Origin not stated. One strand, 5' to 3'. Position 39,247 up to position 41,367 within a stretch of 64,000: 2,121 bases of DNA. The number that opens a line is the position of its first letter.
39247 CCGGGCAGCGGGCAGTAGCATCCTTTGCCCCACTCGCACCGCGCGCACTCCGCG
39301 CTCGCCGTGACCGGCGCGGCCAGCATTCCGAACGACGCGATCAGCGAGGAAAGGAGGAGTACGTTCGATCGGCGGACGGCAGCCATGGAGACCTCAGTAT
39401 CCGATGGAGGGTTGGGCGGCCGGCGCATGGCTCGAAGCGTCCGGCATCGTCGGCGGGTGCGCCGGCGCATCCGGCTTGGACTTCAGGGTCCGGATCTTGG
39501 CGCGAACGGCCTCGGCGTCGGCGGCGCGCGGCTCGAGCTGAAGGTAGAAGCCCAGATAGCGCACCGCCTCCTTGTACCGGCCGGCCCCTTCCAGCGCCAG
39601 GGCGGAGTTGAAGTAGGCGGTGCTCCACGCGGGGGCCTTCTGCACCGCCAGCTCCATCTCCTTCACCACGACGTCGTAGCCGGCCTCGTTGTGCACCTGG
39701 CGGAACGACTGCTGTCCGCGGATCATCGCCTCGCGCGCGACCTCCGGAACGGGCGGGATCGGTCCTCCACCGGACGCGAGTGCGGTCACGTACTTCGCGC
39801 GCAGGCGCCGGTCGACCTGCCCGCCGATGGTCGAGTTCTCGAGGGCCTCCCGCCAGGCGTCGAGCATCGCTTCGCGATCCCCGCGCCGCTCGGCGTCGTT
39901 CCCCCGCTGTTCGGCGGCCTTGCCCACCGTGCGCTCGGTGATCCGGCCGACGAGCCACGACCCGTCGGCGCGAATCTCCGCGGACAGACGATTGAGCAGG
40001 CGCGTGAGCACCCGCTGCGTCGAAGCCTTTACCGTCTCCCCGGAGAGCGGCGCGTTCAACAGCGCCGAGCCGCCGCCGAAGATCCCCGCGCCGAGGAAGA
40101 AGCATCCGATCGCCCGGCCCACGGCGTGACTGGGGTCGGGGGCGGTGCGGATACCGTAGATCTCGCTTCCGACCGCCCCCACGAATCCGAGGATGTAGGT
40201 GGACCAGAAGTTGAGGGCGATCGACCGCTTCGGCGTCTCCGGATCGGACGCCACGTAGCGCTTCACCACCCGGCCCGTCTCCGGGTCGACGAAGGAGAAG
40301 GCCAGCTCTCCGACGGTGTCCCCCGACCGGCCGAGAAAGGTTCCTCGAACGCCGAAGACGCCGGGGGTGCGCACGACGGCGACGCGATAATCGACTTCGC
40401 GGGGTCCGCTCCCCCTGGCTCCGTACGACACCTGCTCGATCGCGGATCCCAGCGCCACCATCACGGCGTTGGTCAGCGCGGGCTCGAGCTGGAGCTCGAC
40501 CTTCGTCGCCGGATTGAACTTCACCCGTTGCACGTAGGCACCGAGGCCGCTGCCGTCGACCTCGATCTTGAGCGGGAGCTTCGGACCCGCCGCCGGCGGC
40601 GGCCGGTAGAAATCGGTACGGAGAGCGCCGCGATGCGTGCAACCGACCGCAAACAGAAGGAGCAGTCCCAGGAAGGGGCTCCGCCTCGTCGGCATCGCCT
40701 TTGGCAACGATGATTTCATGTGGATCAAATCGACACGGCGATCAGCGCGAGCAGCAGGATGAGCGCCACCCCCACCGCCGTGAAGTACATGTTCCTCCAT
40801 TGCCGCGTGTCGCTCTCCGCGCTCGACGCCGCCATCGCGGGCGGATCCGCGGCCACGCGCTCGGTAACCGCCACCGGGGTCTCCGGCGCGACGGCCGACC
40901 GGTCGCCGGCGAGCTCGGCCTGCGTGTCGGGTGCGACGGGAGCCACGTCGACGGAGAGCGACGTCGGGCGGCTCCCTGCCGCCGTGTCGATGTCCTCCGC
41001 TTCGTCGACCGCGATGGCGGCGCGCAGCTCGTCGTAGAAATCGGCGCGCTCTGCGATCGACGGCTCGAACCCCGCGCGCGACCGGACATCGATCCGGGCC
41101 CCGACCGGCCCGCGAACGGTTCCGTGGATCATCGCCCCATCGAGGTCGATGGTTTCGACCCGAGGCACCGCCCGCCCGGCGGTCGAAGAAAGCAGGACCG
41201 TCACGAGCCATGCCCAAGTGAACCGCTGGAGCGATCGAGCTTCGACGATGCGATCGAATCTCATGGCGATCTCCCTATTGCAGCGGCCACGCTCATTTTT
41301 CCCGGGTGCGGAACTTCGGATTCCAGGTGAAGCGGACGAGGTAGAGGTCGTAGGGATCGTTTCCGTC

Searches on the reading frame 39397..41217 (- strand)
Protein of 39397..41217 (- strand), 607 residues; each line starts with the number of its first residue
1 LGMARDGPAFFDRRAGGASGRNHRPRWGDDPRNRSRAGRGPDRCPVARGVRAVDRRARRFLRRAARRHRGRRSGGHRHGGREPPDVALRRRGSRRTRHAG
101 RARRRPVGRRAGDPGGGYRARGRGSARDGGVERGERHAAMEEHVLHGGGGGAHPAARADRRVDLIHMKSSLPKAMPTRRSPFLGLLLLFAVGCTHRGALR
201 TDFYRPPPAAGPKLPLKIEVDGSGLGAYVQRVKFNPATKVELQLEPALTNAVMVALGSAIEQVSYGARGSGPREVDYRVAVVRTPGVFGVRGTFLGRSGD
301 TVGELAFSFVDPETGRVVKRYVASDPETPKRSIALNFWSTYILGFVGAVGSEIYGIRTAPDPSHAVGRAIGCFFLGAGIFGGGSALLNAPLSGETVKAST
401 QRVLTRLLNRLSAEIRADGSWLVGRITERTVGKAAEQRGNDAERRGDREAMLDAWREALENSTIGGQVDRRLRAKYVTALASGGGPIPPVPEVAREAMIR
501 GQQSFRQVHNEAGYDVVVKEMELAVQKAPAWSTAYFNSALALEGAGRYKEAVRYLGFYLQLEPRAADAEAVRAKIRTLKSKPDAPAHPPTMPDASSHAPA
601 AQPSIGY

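Call 42: search_protein_families(library=pfam, proteins=[window:39397-41217:-], max_evalue=0.001)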
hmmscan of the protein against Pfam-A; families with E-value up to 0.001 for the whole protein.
window:39397-41217:- (607 aa): 1 family
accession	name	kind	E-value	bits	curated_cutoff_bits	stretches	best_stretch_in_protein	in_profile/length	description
PF13371.12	TPR_9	-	8.1e-06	26.2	35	1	522-575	19-72/73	Tetratricopeptide repeat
